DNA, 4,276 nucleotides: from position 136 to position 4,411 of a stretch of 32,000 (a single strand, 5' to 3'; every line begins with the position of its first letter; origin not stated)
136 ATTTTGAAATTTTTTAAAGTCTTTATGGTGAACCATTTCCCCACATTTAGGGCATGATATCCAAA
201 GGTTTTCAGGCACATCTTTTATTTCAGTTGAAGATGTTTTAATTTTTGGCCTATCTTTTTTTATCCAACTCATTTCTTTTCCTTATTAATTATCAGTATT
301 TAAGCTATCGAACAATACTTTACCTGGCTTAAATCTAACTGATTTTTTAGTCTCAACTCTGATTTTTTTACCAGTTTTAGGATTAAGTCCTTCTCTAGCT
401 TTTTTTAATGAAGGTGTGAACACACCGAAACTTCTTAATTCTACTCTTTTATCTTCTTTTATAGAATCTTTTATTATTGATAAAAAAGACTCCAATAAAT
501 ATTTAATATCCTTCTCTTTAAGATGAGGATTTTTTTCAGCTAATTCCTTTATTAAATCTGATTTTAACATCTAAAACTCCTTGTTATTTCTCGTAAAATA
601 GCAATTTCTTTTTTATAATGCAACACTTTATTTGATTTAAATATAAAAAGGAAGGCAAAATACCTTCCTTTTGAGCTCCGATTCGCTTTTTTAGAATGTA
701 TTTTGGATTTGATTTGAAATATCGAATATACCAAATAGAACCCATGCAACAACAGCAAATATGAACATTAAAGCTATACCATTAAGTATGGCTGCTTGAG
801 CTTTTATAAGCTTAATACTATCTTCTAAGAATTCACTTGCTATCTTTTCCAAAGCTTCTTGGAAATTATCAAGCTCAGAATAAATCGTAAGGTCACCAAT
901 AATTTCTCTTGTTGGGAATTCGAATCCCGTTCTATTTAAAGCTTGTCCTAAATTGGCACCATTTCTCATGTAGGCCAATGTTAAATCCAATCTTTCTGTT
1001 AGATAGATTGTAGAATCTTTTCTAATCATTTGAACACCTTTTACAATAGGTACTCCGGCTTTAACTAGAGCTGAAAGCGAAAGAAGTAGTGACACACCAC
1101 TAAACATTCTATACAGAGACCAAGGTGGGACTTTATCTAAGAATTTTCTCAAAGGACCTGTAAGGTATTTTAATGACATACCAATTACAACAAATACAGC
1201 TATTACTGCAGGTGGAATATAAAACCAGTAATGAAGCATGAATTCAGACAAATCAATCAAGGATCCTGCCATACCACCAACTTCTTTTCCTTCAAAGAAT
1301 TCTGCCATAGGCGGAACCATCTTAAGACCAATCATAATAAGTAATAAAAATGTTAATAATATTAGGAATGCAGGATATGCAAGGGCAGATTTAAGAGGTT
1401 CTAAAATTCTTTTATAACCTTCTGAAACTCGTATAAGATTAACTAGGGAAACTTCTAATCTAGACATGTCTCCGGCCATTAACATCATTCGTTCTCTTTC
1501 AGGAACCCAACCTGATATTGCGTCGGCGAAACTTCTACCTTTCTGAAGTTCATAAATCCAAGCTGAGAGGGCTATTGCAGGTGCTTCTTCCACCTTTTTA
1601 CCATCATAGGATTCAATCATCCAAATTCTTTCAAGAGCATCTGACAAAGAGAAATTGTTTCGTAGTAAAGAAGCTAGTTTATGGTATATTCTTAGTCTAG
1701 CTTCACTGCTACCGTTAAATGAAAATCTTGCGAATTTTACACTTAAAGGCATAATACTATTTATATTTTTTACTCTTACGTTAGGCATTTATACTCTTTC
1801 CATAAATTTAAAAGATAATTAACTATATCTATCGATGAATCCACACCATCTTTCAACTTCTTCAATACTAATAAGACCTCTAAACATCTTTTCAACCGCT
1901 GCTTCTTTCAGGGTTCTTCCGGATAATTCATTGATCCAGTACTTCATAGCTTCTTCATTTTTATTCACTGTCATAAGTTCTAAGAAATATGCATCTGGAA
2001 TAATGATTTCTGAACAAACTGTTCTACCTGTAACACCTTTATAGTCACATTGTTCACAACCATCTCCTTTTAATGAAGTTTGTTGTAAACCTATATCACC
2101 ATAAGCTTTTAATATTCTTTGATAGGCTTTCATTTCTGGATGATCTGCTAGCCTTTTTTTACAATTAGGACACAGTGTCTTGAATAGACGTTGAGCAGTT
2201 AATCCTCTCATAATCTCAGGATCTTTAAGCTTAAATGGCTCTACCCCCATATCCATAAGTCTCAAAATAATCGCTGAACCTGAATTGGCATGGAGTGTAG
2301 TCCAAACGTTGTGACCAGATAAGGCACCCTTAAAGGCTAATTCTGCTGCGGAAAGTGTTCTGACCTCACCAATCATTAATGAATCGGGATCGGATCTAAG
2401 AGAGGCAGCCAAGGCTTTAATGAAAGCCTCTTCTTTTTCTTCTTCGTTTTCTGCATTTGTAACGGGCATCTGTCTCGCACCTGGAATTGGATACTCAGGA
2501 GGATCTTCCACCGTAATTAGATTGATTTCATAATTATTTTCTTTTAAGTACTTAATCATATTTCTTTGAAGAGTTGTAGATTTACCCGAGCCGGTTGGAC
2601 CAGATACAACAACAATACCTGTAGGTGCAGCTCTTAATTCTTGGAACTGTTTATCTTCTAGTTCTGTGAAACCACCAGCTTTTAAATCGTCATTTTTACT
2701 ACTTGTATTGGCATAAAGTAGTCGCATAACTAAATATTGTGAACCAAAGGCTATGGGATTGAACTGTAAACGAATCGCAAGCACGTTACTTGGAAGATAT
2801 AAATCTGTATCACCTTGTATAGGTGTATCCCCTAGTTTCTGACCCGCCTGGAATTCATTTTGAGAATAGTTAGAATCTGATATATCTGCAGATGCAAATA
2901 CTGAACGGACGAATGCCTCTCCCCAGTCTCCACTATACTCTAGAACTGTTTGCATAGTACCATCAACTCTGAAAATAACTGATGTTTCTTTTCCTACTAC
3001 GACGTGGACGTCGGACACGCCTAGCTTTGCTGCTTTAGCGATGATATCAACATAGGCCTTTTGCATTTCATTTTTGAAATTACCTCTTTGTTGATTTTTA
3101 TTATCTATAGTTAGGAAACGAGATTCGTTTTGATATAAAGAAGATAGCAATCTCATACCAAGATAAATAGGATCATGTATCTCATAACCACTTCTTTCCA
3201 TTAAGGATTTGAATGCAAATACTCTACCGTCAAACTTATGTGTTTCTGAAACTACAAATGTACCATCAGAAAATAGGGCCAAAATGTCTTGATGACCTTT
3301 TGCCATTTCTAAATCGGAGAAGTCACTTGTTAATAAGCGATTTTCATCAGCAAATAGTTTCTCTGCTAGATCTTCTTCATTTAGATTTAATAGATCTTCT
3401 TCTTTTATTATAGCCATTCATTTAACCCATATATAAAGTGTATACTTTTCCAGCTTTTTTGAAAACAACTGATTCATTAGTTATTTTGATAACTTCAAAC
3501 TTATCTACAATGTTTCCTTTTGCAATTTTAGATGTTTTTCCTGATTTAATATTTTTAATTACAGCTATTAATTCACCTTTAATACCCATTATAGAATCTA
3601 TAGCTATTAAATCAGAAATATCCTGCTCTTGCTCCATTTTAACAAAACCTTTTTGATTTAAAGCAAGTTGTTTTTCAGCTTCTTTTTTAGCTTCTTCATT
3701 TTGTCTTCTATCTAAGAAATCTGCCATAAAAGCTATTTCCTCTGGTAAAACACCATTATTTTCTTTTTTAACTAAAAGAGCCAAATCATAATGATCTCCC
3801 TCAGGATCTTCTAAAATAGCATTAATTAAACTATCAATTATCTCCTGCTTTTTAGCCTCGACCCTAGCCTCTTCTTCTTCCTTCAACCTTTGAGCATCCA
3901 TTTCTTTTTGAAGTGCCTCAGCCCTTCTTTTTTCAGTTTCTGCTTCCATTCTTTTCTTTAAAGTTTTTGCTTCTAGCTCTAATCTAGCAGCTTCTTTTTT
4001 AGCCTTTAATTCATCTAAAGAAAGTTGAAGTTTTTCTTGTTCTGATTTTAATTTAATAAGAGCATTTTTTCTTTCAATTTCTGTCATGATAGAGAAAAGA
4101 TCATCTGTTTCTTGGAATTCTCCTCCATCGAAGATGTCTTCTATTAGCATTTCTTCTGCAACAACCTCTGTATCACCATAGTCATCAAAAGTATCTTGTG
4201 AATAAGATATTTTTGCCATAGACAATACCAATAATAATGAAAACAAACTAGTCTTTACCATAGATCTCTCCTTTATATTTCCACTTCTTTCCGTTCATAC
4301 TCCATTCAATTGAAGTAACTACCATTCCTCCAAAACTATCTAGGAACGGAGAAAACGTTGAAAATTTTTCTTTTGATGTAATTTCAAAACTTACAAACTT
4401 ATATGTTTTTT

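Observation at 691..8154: Chromosomal R64/PAPI-1-type type IVb pilus assembly operon (pilL-N-O-P-Q-R order) with no pilin, prepilin peptidase or PilM/PilV in cis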

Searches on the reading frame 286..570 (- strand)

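Call 4: search_protein_families(library=pfam, proteins=[window:286-570:-], max_evalue=0.1)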
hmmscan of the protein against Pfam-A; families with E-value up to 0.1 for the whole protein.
window:286-570:- (94 aa): 6 families
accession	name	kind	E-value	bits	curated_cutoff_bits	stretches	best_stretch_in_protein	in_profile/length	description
PF00216.26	Bac_DNA_binding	-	7e-28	97.2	22.4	1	1-91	1-90/90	Bacterial DNA-binding protein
PF18291.6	HU-HIG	-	2.1e-08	34.7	26.2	1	9-92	39-120/125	HU domain fused to wHTH, Ig, or Glycine-rich motif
PF05695.17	Ycf2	-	0.018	12.7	29.2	1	16-74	206-260/1486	Ycf2 family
PF14908.11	HU-CCDC81_euk_1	-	0.041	14.4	26.1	1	12-59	14-57/89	CCDC81 eukaryotic HU domain 1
PF18175.6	HU-CCDC81_bac_2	-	0.051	13.9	35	1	17-52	13-48/70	CCDC81-like prokaryotic HU domain 2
PF14203.11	TTRAP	-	0.096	13.3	27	0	3-31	17-45/62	Putative transposon-transfer assisting protein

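Call 5: search_protein_families(library=ncbifam, proteins=[window:286-570:-], max_evalue=0.1)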
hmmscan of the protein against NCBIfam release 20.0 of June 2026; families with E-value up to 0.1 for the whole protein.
window:286-570:- (94 aa): 7 families
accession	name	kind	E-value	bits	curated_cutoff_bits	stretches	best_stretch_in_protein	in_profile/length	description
NF001222.0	PRK00199.1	equivalog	5.1e-24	84.3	115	1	1-92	1-92/95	integration host factor subunit beta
TIGR00988.1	hip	equivalog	3.2e-22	78.7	119.95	1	1-92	1-92/94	integration host factor subunit beta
NF001401.0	PRK00285.1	equivalog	4.6e-17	62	111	1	3-91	8-95/103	integration host factor subunit alpha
TIGR00987.1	himA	equivalog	3.6e-13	49.7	120.25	1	15-90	15-90/96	integration host factor subunit alpha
NF008023.0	PRK10753.1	equivalog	2.4e-12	47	162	1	1-89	1-88/90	nucleoid-associated protein HU-alpha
NF007945.0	PRK10664.1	equivalog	9.6e-11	42.1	157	1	1-91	1-90/90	nucleoid-associated protein HU-beta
TIGR01201.1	HU_rel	subfamily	0.0011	18.8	68.6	1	5-83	35-112/170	HU family DNA-binding protein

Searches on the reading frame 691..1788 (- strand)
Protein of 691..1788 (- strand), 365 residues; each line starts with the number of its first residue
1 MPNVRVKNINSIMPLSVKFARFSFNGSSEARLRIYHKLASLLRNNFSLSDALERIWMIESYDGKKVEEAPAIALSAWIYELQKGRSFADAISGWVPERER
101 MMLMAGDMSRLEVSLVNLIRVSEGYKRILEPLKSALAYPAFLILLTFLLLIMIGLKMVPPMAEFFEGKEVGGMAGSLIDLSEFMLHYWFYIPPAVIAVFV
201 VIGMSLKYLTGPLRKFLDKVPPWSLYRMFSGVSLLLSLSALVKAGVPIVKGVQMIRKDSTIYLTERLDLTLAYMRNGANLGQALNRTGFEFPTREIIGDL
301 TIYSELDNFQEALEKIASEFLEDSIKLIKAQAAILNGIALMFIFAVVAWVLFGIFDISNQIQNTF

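Call 4: search_protein_families(library=pfam, proteins=[window:691-1788:-], max_evalue=0.1)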
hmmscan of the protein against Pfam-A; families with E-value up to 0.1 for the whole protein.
window:691-1788:- (365 aa): 1 family
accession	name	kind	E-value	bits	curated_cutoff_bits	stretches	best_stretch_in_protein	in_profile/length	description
PF00482.28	T2SSF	-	9e-19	68.1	25.2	2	235-355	2-123/125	Type II secretion system (T2SS), protein F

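Call 5: search_protein_families(library=ncbifam, proteins=[window:691-1788:-], max_evalue=0.1)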
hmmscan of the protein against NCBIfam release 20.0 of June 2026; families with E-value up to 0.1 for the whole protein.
window:691-1788:- (365 aa): 7 families
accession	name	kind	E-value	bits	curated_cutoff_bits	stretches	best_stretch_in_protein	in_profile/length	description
TIGR02120.1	GspF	equivalog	3.5e-19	69.3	424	1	27-354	61-390/401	type II secretion system inner membrane protein GspF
NF041012.2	T4P_ComGB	equivalog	1.3e-15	57.6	240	2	33-288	5-259/332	competence type IV pilus assembly protein ComGB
NF007861.0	PRK10573.1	equivalog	1.3e-14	54.1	401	1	11-348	39-381/401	protein transport protein HofC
NF052606.1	T4PiliAsmPilCMyx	equivalog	7.5e-11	41.5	700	1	83-355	128-408/419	type IV pilus assembly protein PilC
NF052607.1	T4PiliAsmPilCThrm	equivalog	4.2e-08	32.7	700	1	80-357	111-396/406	type IV pilus assembly protein PilC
NF047826.1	T3SSXpsF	equivalog_domain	1.3e-05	24.2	650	1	133-355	168-398/405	type II secretion system protein XpsF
NF049927.1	CellDivInhibDicB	domain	0.04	13.8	100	1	319-353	25-59/62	cell division inhibition protein DicB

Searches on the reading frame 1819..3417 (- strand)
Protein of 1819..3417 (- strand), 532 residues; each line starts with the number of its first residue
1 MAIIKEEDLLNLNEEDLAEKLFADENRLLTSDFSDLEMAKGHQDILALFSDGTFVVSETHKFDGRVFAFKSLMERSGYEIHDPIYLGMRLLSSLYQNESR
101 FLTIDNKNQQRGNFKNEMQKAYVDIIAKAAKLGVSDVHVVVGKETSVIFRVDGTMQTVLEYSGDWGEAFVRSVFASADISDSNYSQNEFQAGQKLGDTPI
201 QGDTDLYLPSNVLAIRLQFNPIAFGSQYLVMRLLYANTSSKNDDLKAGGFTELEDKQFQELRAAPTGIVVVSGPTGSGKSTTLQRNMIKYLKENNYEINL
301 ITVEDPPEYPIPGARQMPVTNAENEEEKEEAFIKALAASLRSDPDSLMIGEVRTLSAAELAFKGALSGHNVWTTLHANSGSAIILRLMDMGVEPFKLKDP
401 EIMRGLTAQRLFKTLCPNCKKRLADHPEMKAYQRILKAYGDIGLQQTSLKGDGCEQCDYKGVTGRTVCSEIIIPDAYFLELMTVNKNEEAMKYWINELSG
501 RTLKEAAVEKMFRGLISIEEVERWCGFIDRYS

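Call 4: search_protein_families(library=pfam, proteins=[window:1819-3417:-], max_evalue=0.1)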
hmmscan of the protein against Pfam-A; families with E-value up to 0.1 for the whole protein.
window:1819-3417:- (532 aa): 19 families
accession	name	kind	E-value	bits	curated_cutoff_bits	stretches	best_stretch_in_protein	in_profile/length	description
PF00437.27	T2SSE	-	1.7e-68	231.4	24.9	1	123-523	13-370/370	Type II/IV secretion system protein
PF25199.1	nSTAND_NTPase5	-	8.1e-05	22.9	34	1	256-304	31-79/145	Novel STAND NTPase 5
PF13173.12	AAA_14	-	0.00047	20.6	27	1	267-367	3-86/129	AAA domain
PF13401.12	AAA_22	-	0.0017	19.1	27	1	266-343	5-61/130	AAA domain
PF20720.3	nSTAND3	-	0.0019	18.4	27.2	1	266-305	17-53/155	Novel STAND NTPase 3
PF13191.12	AAA_16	-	0.0029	18.5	32.6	1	258-294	16-51/167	AAA ATPase domain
PF06745.19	ATPase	-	0.004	17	26.6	1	268-338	21-91/231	KaiC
PF00580.27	UvrD-helicase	-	0.0062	16.7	23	1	254-301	2-48/271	UvrD/REP helicase N-terminal domain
PF13555.12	AAA_29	-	0.0069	16.6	27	1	259-283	15-39/61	P-loop containing region of AAA domain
PF24883.2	NPHP3_N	-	0.018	15.7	24.8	1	253-297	7-52/164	Nephrocystin 3, N-terminal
PF20703.3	nSTAND1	-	0.02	15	27.1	1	258-343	27-114/379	Novel STAND NTPase 1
PF00270.35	DEAD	-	0.028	14.6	26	1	269-296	17-44/167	DEAD/DEAH box helicase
PF12775.13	AAA_7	-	0.036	14.1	25.8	1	269-302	36-68/181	P-loop containing dynein motor region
PF03215.21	Rad17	-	0.06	13.7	23.8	0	260-286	39-65/186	Rad17 P-loop domain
PF13476.12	AAA_23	-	0.065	14.3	27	1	261-283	17-36/201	AAA domain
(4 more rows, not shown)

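Call 5: search_protein_families(library=ncbifam, proteins=[window:1819-3417:-], max_evalue=0.1)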
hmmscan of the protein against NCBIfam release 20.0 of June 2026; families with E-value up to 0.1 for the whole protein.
window:1819-3417:- (532 aa): 25 families
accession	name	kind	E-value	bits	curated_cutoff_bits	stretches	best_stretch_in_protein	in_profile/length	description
TIGR02533.1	type_II_gspE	equivalog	9.3e-69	232.3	630.25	1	125-523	116-484/486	type II secretion system ATPase GspE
TIGR02538.1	type_IV_pilB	equivalog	1.4e-62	212.1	675.65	1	119-523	182-560/564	type IV-A pilus assembly ATPase PilB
NF053534.1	T4PilAsmATPsTfpB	equivalog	8e-56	189.6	850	1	122-523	204-580/584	type IV pilus assembly ATPase TfpB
NF007755.0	PRK10436.1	equivalog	1.8e-52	178.6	617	1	105-527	68-461/465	type II secretion system protein GspE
NF041000.1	ATPase_ComGA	equivalog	8.8e-40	136.4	300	1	124-413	2-266/267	competence type IV pilus ATPase ComGA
TIGR01420.1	pilT_fam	subfamily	6.6e-32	111.1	319.1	1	256-391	112-243/343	PilT/PilU family type 4a pilus ATPase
TIGR02525.1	plasmid_TraJ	equivalog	2.5e-18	66.2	368.3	1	256-390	140-272/372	plasmid transfer ATPase TraJ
NF058587.1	archaellum_moto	equivalog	9.4e-17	60.9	550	1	269-388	278-394/527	archaellum flagellar ATPase motor FlaI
TIGR02524.1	dot_icm_DotB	equivalog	2.7e-13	49.9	463.3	1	263-387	131-256/358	Dot/Icm type IV secretion system ATPase DotB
TIGR02788.1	VirB11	equivalog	1.7e-12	47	249.95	1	257-392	135-267/308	P-type DNA transfer ATPase VirB11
TIGR03819.1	heli_sec_ATPase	hypoth_equivalog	1.1e-11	44.5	373.15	1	190-391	106-301/340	TadA family conjugal transfer-associated ATPase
TIGR02782.1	TrbB_P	equivalog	3.1e-10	39.8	304.55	1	248-389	119-254/303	P-type conjugative transfer ATPase TrbB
NF053672.1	bindosome_BasE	exception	3.1e-09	36.1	1000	1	270-388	274-389/512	bindosome assembly system ATPase subunit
NF010407.0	PRK13833.1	subfamily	2.5e-07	30.5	499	1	269-393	147-265/323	conjugal transfer protein TrbB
NF010425.0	PRK13851.1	equivalog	6.8e-07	28.5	461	1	268-377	164-270/344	type IV secretion system protein VirB11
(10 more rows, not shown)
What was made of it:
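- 1819..3417 (-): pilQ-like gene: assembly ATPase (532 aa) of the GspE/PilB family. GspE 232 bits, PilB 212 bits (calls 4, 5).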

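Call 11: find_encoding_contigs(protein=window:1819-3417:-, flank=10000, max_places=6)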
Protein window:1819-3417:- (532 aa): 4 contigs read that carry it; 2 places shown.
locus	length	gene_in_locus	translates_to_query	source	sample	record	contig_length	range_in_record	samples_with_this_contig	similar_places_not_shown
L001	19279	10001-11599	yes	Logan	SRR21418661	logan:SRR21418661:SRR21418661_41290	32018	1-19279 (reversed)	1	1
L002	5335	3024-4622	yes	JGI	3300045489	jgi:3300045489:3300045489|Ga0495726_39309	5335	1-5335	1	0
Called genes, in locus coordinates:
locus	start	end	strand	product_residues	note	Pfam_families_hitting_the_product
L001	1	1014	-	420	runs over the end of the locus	PF11104:PilM_2 (faint), PF02491:SHS2_FTSA, PF06723:MreB_Mbl, PF14450:FtsA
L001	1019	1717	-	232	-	PF08478:POTRA_1, PF03799:FtsQ_DivIB_C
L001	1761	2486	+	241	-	PF20260:PUA_4, PF04452:Methyltrans_RNA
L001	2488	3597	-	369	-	PF21102:DprA_N, PF02481:DNA_processg_A, PF17782:WHD_DprA (weak)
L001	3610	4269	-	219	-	PF02660:G3P_acyltransf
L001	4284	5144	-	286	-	PF00763:THF_DHG_CYH, PF02882:THF_DHG_CYH_C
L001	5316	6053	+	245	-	PF10671:TcpQ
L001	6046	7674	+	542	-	PF00263:Secretin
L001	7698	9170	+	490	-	PF06864:PAP_PilO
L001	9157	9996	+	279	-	-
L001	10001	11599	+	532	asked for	PF00437:T2SSE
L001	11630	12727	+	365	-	PF00482:T2SSF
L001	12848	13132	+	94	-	PF00216:Bac_DNA_binding, PF18291:HU-HIG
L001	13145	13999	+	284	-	PF17848:Zn_ribbon_ACC (weak), PF01039:Carboxyl_trans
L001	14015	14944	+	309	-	PF03255:ACCA, PF01039:Carboxyl_trans, PF06833:MdcE (weak), PF00378:ECH_1 (faint)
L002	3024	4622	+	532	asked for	PF00437:T2SSE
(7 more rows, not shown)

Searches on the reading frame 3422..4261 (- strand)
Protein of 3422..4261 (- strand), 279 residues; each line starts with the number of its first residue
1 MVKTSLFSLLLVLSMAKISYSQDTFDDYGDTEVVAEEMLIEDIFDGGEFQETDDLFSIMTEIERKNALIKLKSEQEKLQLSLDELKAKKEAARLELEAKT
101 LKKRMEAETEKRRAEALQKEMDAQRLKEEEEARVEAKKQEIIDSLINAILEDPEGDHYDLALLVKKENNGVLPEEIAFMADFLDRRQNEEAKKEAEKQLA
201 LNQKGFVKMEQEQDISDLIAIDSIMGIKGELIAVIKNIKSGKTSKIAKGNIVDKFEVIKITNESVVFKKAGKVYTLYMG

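Call 4: search_protein_families(library=pfam, proteins=[window:3422-4261:-], max_evalue=0.1)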
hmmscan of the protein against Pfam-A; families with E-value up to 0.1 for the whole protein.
window:3422-4261:- (279 aa): 0 families

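Call 5: search_protein_families(library=ncbifam, proteins=[window:3422-4261:-], max_evalue=0.1)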
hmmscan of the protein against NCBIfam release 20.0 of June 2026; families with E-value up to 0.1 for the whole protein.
window:3422-4261:- (279 aa): 1 family
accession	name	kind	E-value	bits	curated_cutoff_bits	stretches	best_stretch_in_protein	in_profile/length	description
TIGR03021.1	pilP_fam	equivalog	0.0007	20.6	34.65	1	212-267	62-118/119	type IV pilus biogenesis protein PilP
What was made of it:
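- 3422..4261 (-): pilP-like gene: exported protein (279 aa) with a long charged coiled coil and a C-terminal PilP beta domain. TIGR03021 7e-4 at residues 212-267 (call 5).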
